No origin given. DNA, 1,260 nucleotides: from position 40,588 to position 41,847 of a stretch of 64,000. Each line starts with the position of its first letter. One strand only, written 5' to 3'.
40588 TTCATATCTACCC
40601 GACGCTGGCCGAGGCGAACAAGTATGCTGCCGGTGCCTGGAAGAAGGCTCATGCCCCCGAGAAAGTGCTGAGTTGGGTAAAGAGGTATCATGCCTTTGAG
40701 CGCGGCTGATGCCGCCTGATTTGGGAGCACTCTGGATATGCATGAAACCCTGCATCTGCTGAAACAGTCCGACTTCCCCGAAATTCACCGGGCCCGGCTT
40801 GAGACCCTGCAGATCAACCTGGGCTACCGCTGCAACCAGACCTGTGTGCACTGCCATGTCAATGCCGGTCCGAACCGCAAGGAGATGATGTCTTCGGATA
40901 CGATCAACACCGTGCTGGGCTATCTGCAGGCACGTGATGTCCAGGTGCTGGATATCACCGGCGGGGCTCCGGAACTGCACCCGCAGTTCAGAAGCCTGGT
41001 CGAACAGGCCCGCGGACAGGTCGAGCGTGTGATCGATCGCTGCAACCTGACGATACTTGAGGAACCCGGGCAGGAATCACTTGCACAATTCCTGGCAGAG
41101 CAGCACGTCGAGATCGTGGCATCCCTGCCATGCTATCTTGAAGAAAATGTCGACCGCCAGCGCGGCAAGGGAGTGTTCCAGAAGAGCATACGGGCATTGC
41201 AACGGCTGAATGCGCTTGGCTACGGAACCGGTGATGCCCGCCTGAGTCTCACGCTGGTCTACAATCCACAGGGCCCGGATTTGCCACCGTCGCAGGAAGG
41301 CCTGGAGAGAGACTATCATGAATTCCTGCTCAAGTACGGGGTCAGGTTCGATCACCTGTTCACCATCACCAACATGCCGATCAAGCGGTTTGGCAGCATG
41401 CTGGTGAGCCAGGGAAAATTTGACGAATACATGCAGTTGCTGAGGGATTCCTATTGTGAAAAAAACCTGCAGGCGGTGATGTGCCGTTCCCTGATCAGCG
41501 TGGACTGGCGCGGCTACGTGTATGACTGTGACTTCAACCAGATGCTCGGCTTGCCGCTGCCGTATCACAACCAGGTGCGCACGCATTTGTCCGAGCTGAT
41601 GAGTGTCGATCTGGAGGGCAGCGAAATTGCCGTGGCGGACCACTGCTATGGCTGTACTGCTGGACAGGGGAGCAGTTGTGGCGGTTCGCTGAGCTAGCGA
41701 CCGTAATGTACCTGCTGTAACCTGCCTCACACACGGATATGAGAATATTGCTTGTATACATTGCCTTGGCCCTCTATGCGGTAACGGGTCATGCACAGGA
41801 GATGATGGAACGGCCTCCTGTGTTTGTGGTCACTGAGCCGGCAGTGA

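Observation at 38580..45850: DedA::disulfide-oxidoreductase fusion paired with an ArsS-like radical SAM enzyme and an RND efflux pump, next to the selenium genes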

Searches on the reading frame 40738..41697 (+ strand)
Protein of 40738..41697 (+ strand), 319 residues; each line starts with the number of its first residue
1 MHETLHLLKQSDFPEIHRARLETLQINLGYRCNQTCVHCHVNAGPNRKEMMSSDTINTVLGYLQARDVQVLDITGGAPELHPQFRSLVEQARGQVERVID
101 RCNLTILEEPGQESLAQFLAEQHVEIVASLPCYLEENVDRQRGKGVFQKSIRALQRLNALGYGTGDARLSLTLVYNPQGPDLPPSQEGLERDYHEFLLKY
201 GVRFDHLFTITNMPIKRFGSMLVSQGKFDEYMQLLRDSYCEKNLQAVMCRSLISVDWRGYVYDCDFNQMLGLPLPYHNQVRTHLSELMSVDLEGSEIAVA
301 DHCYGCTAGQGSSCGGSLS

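Call 7: search_protein_families(library=pfam, proteins=[window:40738-41697:+])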
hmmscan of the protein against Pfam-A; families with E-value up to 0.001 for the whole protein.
window:40738-41697:+ (319 aa): 2 families
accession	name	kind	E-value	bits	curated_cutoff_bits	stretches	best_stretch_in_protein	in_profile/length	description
PF12345.13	DUF3641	-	2.5e-54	183.4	24.9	1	182-317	1-134/134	Protein of unknown function (DUF3641)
PF04055.27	Radical_SAM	-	2.2e-11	44.7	29.5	1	26-163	1-142/166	Radical SAM superfamily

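Call 8: search_protein_families(library=ncbifam, proteins=[window:40738-41697:+])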
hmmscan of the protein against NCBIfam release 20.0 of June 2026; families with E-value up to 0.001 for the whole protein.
window:40738-41697:+ (319 aa): 33 families (the best 25 are shown)
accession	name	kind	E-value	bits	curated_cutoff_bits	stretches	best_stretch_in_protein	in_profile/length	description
TIGR04167.1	rSAM_SeCys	equivalog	1e-138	461.7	300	1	16-318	2-303/303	arsenosugar biosynthesis radical SAM (seleno)protein ArsS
TIGR03962.1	mycofact_rSAM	equivalog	3.3e-15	56.1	265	1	24-163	14-150/339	mycofactocin radical SAM maturase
NF050035.1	rSAM_WgK_link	exception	1.7e-10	40.5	650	1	24-158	11-144/367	radical SAM/SPASM peptide maturase WgkB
TIGR02668.1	moaA_archaeal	equivalog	2.5e-09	36.5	325.25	1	20-105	8-95/303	GTP 3',8-cyclase MoaA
TIGR04051.1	rSAM_NirJ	equivalog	3e-09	36.3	515.45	1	27-181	7-158/354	heme d1 biosynthesis radical SAM protein NirJ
TIGR04317.1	W_rSAM_matur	equivalog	5e-09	35.7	380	1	21-159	3-138/349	tungsten cofactor oxidoreductase radical SAM maturase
NF001199.0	PRK00164.2-1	equivalog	2e-08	33.8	231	1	19-99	9-91/308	GTP 3',8-cyclase MoaA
NF049973.1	radical_Rv1681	equivalog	2.6e-08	33.2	380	1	29-162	79-211/326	Rv1681 family radical SAM protein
TIGR04078.1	rSAM_yydG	equivalog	3e-08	33.5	300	1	22-80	1-60/309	YydG family radical SAM peptide epimerase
TIGR02666.1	moaA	equivalog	5.9e-08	32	284.05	1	20-96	8-88/336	GTP 3',8-cyclase MoaA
NF045574.1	sacti_mat_StsB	exception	1.2e-07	30.9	625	1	17-161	91-232/466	StsB family radical SAM/SPASM domain sactipeptide maturase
TIGR04546.1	rSAM_ahbC_deAc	equivalog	1.2e-07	30.8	650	1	26-161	43-176/390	12,18-didecarboxysiroheme deacetylase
TIGR04347.1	pseudo_SAM_Halo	equivalog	3.7e-07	29.8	525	1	27-176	43-189/390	TIGR04347 family pseudo-SAM/SPASM protein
TIGR04082.1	rSAM_for_selen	equivalog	5.1e-07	28.8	350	1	11-161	188-335/516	thio(seleno)oxazole modification radical SAM maturase SbtM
TIGR04054.1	rSAM_NirJ1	equivalog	5.4e-07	28.6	650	1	26-164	40-176/387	putative heme d1 biosynthesis radical SAM protein NirJ1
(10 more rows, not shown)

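Call 40: find_homologous_proteins(query=window:40738-41697:+, max_evalue=1e-20)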
Query window:40738-41697:+ (319 aa): 8000 proteins with E <= 1e-20 among 8000 candidates; the best 120 are listed.
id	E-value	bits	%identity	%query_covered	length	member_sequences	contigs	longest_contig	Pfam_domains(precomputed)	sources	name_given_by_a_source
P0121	1.7e-197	673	91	100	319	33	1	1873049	PF04055.28,PF12345.14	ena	-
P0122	1.2e-194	664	89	100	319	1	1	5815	PF04055.28,PF12345.14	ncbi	-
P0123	1.6e-194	663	89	100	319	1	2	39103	PF04055.28,PF12345.14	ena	-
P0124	3.1e-194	662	89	100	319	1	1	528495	PF04055.28,PF12345.14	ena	-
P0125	4.4e-194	662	89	100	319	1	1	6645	PF04055.28,PF12345.14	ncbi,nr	ncbi:MAG: arsenosugar biosynthesis radical SAM protein ArsS [Gammaproteobacteria bacterium]|nr:arsen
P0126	8.4e-194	661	89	100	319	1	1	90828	PF04055.28,PF12345.14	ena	-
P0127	4.2e-193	659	89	100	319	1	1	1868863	PF04055.28,PF12345.14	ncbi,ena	-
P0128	3.3e-177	607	81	100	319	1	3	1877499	PF04055.28,PF12345.14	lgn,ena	-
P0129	3.6e-174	597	80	100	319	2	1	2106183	PF04055.28,PF12345.14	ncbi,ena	-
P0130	8.0e-172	589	76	100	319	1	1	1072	PF04055.28,PF12345.14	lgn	-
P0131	1.1e-171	588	79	100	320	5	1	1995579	PF04055.28,PF12345.14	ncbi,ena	-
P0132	2.5e-169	581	75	100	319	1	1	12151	PF04055.28,PF12345.14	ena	-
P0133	1.3e-168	578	77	100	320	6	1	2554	PF04055.28,PF12345.14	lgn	-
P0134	1.7e-167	575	76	100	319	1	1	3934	PF04055.28,PF12345.14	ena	-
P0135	4.5e-167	573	76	100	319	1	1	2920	PF04055.28,PF13353.12,PF12345.14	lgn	-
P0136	6.0e-167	573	76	100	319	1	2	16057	PF04055.28,PF12345.14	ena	-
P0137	1.6e-166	571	75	100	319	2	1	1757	PF04055.28,PF12345.14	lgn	-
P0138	3.1e-166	570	75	100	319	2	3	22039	PF04055.28,PF12345.14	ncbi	-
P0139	2.7e-165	567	74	100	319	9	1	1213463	PF04055.28,PF12345.14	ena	-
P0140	3.9e-165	567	76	100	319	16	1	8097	PF04055.28,PF12345.14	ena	-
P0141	5.8e-165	566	76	100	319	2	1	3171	PF04055.28,PF12345.14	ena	-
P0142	8.3e-165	566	75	100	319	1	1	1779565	PF04055.28,PF12345.14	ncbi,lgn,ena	-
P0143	8.4e-165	566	76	100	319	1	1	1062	PF04055.28,PF12345.14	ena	-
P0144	2.2e-164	564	75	100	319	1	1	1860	PF04055.28,PF12345.14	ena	-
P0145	2.4e-164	564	75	100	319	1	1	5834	PF04055.28,PF12345.14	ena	-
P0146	3.3e-164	564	73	100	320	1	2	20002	PF04055.28,PF12345.14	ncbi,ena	-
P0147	3.4e-164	564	74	100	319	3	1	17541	PF04055.28,PF12345.14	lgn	-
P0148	6.9e-164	563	73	100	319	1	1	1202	PF04055.28,PF12345.14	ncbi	-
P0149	8.4e-164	562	73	100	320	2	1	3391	PF04055.28,PF12345.14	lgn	-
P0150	1.5e-163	562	76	100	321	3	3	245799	PF04055.28,PF12345.14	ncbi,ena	-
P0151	5.1e-163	560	73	100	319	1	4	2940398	PF04055.28,PF12345.14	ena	-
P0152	8.3e-163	559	75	100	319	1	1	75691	PF04055.28,PF12345.14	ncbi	-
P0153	2.2e-162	558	73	100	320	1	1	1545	PF04055.28,PF12345.14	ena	-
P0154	2.5e-162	558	75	100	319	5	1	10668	PF04055.28,PF12345.14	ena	-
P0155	3.3e-162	557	75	100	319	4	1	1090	PF04055.28,PF12345.14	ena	-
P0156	7.4e-162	556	73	100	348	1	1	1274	PF04055.28,PF12345.14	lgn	-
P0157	1.3e-161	555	72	100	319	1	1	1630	PF04055.28,PF12345.14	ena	-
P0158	1.8e-161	555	73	100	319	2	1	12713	PF04055.28,PF12345.14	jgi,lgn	-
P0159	2.0e-161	555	72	100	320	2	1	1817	PF04055.28,PF12345.14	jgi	-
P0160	2.0e-161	555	72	100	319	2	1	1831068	PF04055.28,PF12345.14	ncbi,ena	-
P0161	2.5e-161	554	73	100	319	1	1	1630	PF04055.28,PF12345.14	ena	-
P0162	5.8e-161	553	72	100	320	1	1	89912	PF04055.28,PF12345.14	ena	-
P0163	7.0e-161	553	75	100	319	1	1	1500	PF04055.28,PF12345.14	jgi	-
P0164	7.5e-161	553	74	100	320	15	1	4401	PF04055.28,PF12345.14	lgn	-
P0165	1.4e-160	552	75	100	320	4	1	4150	PF04055.28,PF12345.14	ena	-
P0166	1.5e-160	552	72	100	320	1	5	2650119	PF04055.28,PF12345.14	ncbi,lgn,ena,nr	ncbi:MAG: radical SAM/Cys-rich domain protein [Gammaproteobacteria bacterium]|nr:MAG: radical SAM/Cy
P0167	1.6e-160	552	73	100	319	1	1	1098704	PF04055.28,PF12345.14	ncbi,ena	-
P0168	2.9e-160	551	73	100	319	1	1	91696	PF04055.28,PF12345.14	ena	-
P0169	3.0e-160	551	71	100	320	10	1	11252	PF04055.28,PF12345.14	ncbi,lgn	-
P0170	7.1e-160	550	72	100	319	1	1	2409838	PF04055.28,PF12345.14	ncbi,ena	-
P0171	2.0e-159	548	72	100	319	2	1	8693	PF04055.28,PF12345.14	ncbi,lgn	-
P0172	2.6e-159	548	72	100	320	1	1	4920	PF04055.28,PF12345.14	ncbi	-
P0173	5.0e-159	547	73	100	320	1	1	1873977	PF04055.28,PF12345.14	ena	-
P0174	8.0e-159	546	72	100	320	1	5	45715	PF04055.28,PF12345.14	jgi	-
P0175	8.2e-159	546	71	100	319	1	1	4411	PF04055.28,PF12345.14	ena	-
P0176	9.4e-159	546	71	100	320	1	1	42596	PF04055.28,PF12345.14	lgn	-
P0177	1.3e-158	545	71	100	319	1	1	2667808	PF04055.28,PF12345.14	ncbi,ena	-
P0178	1.4e-158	545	72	100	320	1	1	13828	PF04055.28,PF12345.14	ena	-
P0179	2.1e-158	545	71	100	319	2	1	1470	PF04055.28,PF12345.14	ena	-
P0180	2.9e-158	544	72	100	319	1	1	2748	PF04055.28,PF12345.14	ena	-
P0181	4.8e-158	544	71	100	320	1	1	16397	PF04055.28,PF12345.14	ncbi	-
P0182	5.8e-158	543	70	100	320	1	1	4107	PF04055.28,PF13353.12,PF12345.14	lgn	-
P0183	6.6e-158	543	71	100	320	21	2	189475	PF04055.28,PF12345.14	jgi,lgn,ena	-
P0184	1.7e-157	542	70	100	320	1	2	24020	PF04055.28,PF12345.14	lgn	-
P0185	3.6e-157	541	71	100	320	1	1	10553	PF04055.28,PF12345.14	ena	-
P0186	4.0e-157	541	70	100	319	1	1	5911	PF04055.28,PF12345.14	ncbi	-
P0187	6.3e-157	540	71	100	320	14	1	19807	PF04055.28,PF12345.14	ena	-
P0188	1.4e-156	539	72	100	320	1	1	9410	PF04055.28,PF12345.14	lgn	-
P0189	1.4e-156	539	70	100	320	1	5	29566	PF04055.28,PF12345.14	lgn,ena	-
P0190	1.8e-156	538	69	100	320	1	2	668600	PF04055.28,PF12345.14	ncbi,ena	-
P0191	2.1e-156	538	71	100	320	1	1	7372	PF04055.28,PF12345.14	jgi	-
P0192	2.6e-156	538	71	100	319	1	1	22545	PF04055.28,PF12345.14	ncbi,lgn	-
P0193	7.3e-156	536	71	100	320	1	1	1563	PF04055.28,PF12345.14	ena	-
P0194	2.0e-155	535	70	100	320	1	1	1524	PF04055.28,PF12345.14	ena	-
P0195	2.3e-155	535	71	100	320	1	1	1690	PF04055.28,PF12345.14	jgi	jgi:radical SAM/Cys-rich protein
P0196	4.4e-155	534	70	100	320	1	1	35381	PF04055.28,PF12345.14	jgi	-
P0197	5.5e-155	534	70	100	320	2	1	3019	PF04055.28,PF12345.14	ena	-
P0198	1.0e-154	533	69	100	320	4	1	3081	PF04055.28,PF12345.14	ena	-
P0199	4.4e-154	531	69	100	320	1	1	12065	PF04055.28,PF12345.14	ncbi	-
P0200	5.4e-154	530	70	100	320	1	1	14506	PF04055.28,PF12345.14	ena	-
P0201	1.3e-153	529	71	100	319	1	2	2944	PF04055.28,PF12345.14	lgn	-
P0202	1.4e-153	529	70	100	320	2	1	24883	PF04055.28,PF12345.14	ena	-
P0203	1.9e-153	528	69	100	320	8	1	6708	PF04055.28,PF12345.14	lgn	-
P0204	9.1e-153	526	69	100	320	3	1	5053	PF04055.28,PF12345.14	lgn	-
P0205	1.3e-152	526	69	100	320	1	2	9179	PF04055.28,PF12345.14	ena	-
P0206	2.7e-152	525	68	100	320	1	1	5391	PF04055.28,PF12345.14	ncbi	-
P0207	8.8e-152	523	68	100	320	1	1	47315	PF04055.28,PF12345.14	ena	-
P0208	1.6e-150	519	-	-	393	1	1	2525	PF04055.28,PF13353.12,PF12345.14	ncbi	-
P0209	3.1e-150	518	71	100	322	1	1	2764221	PF04055.28,PF12345.14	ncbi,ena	-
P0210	3.4e-149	515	68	100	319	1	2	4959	PF04055.28,PF12345.14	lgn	-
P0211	6.6e-146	504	68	100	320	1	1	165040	PF04055.28,PF12345.14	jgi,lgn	jgi:radical SAM/Cys-rich protein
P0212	1.8e-145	502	69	100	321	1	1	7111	PF04055.28,PF12345.14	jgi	-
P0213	2.3e-145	502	69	100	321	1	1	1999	PF04055.28,PF12345.14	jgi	jgi:radical SAM/Cys-rich protein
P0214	3.1e-145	501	68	100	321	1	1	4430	PF04055.28,PF12345.14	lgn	-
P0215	5.0e-145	501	69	100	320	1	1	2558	PF04055.28,PF12345.14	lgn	-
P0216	1.1e-144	500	67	100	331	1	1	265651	PF04055.28,PF12345.14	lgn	-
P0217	1.1e-144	500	67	100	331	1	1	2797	PF04055.28,PF12345.14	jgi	jgi:radical SAM/Cys-rich protein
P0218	1.1e-144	500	68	100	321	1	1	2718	PF04055.28,PF12345.14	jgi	jgi:radical SAM/Cys-rich protein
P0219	1.1e-144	500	67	100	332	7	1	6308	PF04055.28,PF12345.14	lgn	-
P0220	1.4e-144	499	66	100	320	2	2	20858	PF04055.28,PF12345.14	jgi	jgi:radical SAM/Cys-rich protein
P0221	2.0e-144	499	68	100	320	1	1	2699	PF04055.28,PF12345.14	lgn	-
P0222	2.9e-144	498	68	100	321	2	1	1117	PF04055.28,PF12345.14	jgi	jgi:radical SAM/Cys-rich protein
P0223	2.9e-144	498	68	100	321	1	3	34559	PF04055.28,PF12345.14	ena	-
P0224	2.9e-144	498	66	100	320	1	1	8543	PF04055.28,PF12345.14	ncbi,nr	ncbi:MAG TPA: arsenosugar biosynthesis radical SAM (seleno)protein ArsS [Burkholderiales bacterium]|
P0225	3.2e-144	498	68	100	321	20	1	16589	PF04055.28,PF12345.14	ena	-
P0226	3.7e-144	498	68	100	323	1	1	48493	PF04055.28,PF12345.14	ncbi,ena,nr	ncbi:MAG: arsenosugar biosynthesis radical SAM protein ArsS [Burkholderiales bacterium]|nr:arsenosug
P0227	6.2e-144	497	67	100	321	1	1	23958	PF04055.28,PF12345.14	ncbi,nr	ncbi:MAG: arsenosugar biosynthesis radical SAM protein ArsS [Betaproteobacteria bacterium]|nr:arseno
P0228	7.1e-144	497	66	100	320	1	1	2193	PF04055.28,PF12345.14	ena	-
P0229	7.2e-144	497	68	100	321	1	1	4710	PF04055.28,PF12345.14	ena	-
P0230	9.6e-144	497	68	100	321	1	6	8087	PF04055.28,PF12345.14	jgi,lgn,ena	jgi:radical SAM/Cys-rich protein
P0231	1.1e-143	496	68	100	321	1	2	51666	PF04055.28,PF12345.14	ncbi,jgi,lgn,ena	-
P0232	1.2e-143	496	68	100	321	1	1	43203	PF04055.28,PF12345.14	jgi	-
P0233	1.2e-143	496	68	100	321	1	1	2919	PF04055.28,PF12345.14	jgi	-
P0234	1.3e-143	496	68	100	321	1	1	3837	PF04055.28,PF12345.14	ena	-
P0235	1.5e-143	496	67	100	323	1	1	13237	PF04055.28,PF12345.14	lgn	-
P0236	1.6e-143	496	68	100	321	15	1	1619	PF04055.28,PF12345.14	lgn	-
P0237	1.8e-143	496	66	100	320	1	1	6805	PF04055.28,PF12345.14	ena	-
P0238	2.2e-143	495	68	100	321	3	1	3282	PF04055.28,PF12345.14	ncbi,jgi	-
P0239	2.3e-143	495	66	100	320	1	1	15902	PF04055.28,PF12345.14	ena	-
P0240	2.5e-143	495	69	100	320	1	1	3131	PF04055.28,PF12345.14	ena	-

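Call 42: find_related_loci(query=A2, collection=metagenome_contigs, flank=10000)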
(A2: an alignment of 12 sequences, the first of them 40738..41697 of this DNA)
Query A2 (319 aa) in metagenome_contigs; peptide patterns used: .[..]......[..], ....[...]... (x = any residue, [..] = any of these).
600 stretches matched a pattern (row limit reached: there are more); 596 encode a relative of the query (tblastn E <= 1e-3); the best 80 are kept; 80 distinct loci.
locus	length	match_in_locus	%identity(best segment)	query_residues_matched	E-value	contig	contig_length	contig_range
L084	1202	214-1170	73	1-319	0e+0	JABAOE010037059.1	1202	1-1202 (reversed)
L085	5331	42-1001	68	1-319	9e-151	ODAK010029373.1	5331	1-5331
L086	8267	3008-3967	67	1-319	5e-148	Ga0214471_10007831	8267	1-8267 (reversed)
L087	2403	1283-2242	67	1-319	3e-156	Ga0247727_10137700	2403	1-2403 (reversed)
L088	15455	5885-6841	64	1-319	1e-145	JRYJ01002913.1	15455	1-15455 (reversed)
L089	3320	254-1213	66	1-319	6e-151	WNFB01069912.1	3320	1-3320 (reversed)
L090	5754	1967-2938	66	1-318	4e-146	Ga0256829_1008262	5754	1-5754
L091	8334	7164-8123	66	1-319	4e-145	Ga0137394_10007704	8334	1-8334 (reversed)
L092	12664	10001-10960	67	1-319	1e-144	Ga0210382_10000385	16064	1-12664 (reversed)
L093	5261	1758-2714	66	1-318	2e-145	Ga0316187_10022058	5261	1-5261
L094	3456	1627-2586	65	1-319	2e-149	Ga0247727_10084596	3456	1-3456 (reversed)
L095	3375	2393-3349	66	1-318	4e-149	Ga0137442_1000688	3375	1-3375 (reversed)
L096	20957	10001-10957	65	1-318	1e-143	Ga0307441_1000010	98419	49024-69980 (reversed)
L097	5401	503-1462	66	1-319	4e-144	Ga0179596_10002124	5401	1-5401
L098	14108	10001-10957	64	1-318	4e-143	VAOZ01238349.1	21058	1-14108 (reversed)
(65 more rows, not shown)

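Call 75: search_solved_structures(query=window:40738-41697:+, max_evalue=0.001, show_alignments=1)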
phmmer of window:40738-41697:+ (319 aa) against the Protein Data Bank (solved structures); distinct sequences matched with E-value up to 0.001: 3.
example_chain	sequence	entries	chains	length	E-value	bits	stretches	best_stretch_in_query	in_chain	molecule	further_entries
8ai3_A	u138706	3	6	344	0.00019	24.1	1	22-85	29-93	Putative peptide biosynthesis protein YydG | Radical SAM core domain-containing protein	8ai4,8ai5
8ai6_A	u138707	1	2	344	0.00019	24.1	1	22-85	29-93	Putative peptide biosynthesis protein YydG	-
8ai1_A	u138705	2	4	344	0.00019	24.1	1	22-85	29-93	Putative peptide biosynthesis protein YydG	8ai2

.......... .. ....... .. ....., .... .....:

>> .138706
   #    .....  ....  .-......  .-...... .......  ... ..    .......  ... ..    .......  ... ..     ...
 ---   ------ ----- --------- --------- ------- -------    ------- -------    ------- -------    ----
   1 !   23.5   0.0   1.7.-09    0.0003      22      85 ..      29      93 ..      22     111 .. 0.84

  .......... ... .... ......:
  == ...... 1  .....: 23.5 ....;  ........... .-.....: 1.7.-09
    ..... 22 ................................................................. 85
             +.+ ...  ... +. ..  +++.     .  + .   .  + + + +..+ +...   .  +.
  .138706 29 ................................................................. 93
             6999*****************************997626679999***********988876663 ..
